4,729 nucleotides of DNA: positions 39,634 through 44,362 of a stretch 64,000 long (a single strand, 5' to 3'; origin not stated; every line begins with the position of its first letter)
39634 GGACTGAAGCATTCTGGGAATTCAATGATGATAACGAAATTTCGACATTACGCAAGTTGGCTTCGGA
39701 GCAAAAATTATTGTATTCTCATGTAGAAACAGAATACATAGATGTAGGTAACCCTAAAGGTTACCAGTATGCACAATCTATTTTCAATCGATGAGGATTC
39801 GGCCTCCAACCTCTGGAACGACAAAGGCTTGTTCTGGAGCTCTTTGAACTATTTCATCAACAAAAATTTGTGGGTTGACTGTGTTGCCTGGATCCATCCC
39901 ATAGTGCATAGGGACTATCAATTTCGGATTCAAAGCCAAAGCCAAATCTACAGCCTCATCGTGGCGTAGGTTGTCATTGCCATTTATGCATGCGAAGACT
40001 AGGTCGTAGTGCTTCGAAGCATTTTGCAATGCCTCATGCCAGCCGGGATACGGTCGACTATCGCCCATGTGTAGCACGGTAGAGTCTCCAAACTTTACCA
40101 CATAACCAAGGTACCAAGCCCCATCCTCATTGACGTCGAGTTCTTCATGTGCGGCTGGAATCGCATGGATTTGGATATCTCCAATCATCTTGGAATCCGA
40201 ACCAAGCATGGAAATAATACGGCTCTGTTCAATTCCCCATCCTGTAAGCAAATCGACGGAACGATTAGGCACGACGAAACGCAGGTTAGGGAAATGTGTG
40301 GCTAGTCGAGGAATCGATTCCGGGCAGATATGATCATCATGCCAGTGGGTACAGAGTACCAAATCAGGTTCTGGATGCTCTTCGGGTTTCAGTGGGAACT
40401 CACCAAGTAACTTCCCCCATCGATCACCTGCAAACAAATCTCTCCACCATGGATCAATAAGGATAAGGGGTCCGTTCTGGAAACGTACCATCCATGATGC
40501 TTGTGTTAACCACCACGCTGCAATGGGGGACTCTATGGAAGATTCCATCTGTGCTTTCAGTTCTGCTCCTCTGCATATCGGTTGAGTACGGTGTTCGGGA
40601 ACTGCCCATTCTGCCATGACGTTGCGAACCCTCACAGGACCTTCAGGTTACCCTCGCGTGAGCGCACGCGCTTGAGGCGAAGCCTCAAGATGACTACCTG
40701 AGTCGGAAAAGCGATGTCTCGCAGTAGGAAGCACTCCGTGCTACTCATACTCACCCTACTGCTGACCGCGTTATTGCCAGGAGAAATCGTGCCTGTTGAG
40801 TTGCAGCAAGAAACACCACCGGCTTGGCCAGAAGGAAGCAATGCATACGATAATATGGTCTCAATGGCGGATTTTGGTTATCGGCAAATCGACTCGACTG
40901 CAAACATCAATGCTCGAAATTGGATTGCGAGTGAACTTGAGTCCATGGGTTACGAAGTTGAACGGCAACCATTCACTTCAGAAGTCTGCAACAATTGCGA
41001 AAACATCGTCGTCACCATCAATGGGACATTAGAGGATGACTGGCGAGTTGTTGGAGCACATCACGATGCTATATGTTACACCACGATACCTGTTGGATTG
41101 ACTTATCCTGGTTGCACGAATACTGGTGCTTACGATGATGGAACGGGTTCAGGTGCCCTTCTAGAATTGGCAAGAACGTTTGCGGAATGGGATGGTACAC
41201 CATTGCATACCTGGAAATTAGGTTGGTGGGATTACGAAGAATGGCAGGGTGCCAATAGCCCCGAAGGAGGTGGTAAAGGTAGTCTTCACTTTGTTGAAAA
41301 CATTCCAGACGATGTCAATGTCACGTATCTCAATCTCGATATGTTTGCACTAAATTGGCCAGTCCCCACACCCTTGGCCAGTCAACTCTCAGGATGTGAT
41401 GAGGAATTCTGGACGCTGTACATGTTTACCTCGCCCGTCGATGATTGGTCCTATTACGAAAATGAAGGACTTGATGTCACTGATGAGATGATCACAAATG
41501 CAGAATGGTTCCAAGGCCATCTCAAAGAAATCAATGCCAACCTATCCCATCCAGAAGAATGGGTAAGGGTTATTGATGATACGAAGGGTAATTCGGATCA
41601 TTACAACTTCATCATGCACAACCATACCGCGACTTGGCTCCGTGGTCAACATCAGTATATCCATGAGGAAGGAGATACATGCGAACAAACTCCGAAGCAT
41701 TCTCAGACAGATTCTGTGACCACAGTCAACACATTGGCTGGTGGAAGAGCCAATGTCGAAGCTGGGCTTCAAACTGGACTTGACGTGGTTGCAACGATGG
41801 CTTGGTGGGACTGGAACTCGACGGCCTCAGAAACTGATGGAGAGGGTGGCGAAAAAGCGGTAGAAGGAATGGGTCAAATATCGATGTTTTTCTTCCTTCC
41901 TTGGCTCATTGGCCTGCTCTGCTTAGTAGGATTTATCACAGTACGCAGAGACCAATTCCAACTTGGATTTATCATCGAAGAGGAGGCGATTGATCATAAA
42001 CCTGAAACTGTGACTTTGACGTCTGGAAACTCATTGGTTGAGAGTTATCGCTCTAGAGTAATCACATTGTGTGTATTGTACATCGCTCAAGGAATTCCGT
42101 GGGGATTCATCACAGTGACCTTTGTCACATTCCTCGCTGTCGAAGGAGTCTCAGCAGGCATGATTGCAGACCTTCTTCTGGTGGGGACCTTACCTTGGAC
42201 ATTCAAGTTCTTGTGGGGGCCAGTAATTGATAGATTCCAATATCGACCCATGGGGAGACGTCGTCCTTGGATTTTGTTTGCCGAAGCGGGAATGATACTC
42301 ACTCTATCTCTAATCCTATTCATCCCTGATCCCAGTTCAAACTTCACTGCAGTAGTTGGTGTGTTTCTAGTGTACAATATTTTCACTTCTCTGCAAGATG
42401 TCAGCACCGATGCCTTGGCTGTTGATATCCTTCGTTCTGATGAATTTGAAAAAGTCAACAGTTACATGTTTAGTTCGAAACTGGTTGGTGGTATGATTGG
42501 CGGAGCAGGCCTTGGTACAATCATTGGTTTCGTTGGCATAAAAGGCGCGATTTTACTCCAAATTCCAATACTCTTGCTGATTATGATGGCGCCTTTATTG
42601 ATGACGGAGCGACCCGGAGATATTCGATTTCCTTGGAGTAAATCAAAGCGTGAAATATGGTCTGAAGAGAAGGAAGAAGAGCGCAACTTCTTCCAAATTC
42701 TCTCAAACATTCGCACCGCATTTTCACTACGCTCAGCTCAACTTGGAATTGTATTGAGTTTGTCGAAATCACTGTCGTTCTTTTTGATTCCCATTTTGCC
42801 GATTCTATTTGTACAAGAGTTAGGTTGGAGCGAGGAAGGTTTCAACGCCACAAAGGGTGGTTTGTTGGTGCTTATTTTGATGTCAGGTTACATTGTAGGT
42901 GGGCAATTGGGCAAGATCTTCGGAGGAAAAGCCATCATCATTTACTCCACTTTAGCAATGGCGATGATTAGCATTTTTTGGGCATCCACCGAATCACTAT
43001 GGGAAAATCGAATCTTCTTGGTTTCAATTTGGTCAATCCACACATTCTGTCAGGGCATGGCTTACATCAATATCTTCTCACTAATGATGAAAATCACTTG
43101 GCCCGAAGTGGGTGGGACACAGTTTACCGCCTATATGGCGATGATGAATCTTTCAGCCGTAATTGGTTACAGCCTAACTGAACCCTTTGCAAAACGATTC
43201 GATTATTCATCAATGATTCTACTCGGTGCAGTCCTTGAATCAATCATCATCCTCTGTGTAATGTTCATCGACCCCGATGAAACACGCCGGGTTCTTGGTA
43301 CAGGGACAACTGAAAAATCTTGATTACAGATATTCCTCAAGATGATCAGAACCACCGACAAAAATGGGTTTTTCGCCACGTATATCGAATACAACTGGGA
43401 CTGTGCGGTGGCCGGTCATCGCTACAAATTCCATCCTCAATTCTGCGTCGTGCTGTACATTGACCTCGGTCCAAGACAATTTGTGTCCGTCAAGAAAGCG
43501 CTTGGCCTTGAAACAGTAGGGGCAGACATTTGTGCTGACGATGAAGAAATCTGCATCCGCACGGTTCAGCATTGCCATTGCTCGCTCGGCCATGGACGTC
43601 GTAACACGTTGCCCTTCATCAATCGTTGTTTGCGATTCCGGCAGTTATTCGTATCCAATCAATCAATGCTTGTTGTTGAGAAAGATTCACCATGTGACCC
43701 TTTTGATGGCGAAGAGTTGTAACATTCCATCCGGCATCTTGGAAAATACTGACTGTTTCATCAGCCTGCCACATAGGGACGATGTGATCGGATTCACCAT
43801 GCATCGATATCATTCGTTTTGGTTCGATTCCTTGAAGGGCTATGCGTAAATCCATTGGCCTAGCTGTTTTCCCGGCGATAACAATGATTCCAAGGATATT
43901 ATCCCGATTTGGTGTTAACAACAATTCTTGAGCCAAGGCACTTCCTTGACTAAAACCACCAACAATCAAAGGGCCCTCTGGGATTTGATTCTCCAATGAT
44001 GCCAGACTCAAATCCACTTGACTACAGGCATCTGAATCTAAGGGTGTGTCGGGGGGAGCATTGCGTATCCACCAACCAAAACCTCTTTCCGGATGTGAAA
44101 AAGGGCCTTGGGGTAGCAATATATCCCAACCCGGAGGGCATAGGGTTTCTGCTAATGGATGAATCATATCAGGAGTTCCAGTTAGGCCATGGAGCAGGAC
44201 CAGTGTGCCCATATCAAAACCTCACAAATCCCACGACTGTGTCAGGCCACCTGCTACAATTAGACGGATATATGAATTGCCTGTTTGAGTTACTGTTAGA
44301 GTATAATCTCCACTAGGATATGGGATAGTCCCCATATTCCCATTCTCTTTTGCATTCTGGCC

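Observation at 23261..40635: Glycan / sugar-acid utilisation island of about 17 kb combining an Entner-Doudoroff branch with uronate-type enzymes and cytosolic glycosidases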

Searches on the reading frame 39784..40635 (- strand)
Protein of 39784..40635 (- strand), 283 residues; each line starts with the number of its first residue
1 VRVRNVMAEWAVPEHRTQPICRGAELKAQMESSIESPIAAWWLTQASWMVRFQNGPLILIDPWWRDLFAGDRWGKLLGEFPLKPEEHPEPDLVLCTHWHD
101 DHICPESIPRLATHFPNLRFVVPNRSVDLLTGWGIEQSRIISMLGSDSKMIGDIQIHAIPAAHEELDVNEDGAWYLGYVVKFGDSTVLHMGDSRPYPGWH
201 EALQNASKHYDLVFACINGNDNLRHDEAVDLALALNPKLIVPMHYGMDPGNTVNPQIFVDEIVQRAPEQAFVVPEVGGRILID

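Call 4: search_protein_families(library=pfam, proteins=[window:39784-40635:-], max_evalue=0.001)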
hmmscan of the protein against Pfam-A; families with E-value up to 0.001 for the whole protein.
window:39784-40635:- (283 aa): 3 families
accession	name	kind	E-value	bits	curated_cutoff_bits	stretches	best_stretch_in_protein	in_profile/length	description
PF13483.12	Lactamase_B_3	-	2.6e-19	70.2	24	1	42-244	4-160/160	Beta-lactamase superfamily domain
PF12706.13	Lactamase_B_2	-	3e-15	56.8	27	1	58-245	3-200/200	Beta-lactamase superfamily domain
PF00753.33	Lactamase_B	-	1.7e-06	28.5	22.7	1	42-244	3-196/196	Metallo-beta-lactamase superfamily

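Call 6: search_protein_families(library=ncbifam, proteins=[window:39784-40635:-], max_evalue=0.01)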
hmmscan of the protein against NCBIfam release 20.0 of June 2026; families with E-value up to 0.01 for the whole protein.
window:39784-40635:- (283 aa): 2 families
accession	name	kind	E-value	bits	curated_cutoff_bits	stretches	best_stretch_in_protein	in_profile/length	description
NF001911.0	PRK00685.1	equivalog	3.3e-13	49.7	144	1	42-277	5-223/228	metal-dependent hydrolase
NF008688.0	PRK11709.1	equivalog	8.5e-10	38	306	1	83-163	103-184/355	L-ascorbate 6-phosphate lactonase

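Call 46: search_solved_structures(query=window:39784-40635:-, max_evalue=0.01)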
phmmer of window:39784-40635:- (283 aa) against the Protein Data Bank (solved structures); distinct sequences matched with E-value up to 0.01: 9.
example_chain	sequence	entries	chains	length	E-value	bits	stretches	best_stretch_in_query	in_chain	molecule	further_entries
2wyl_A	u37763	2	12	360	3.9e-08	36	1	80-256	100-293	L-ASCORBATE-6-PHOSPHATE LACTONASE ULAG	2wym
3x2y_A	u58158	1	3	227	8.1e-08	34.9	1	81-268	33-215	UPF0173 metal-dependent hydrolase TM_1162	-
3x2z_A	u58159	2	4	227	8.5e-08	34.9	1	81-268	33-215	UPF0173 metal-dependent hydrolase TM_1162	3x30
3bv6_A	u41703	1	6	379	2.8e-07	33.2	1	79-161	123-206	Metal-dependent hydrolase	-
3x2x_A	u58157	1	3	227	2e-06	30.3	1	81-268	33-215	UPF0173 metal-dependent hydrolase TM_1162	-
3kl7_A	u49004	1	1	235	1.8e-05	27.2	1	87-247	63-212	Putative metal-dependent hydrolase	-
6hrg_A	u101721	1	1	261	5.8e-05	25.6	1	89-263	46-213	UPF0173 metal-dependent hydrolase Igni_1254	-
7e3v_A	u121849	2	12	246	0.002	20.5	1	89-262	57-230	UPF0173 metal-dependent hydrolase C7P97_11315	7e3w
4xuk_A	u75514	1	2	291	0.0046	19.3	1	56-125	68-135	Putative hydrolase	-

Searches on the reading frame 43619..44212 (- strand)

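Call 47: search_protein_families(library=pfam, proteins=[window:43619-44212:-], max_evalue=0.0001)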
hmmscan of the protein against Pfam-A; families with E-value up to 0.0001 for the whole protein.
window:43619-44212:- (197 aa): 4 families
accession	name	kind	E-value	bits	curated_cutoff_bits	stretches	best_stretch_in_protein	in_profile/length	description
PF02230.22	Abhydrolase_2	-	1.5e-10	41.7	23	1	5-189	18-215/217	Phospholipase/Carboxylesterase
PF03959.19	FSH1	-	7.3e-08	32.8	21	1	40-175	65-201/211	Serine hydrolase (FSH1)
PF00561.26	Abhydrolase_1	-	5.9e-06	26.6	25.8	0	3-126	2-113/245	alpha/beta hydrolase fold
PF12697.13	Abhydrolase_6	-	1.3e-05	26.5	26.3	1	4-132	1-111/217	Alpha/beta hydrolase family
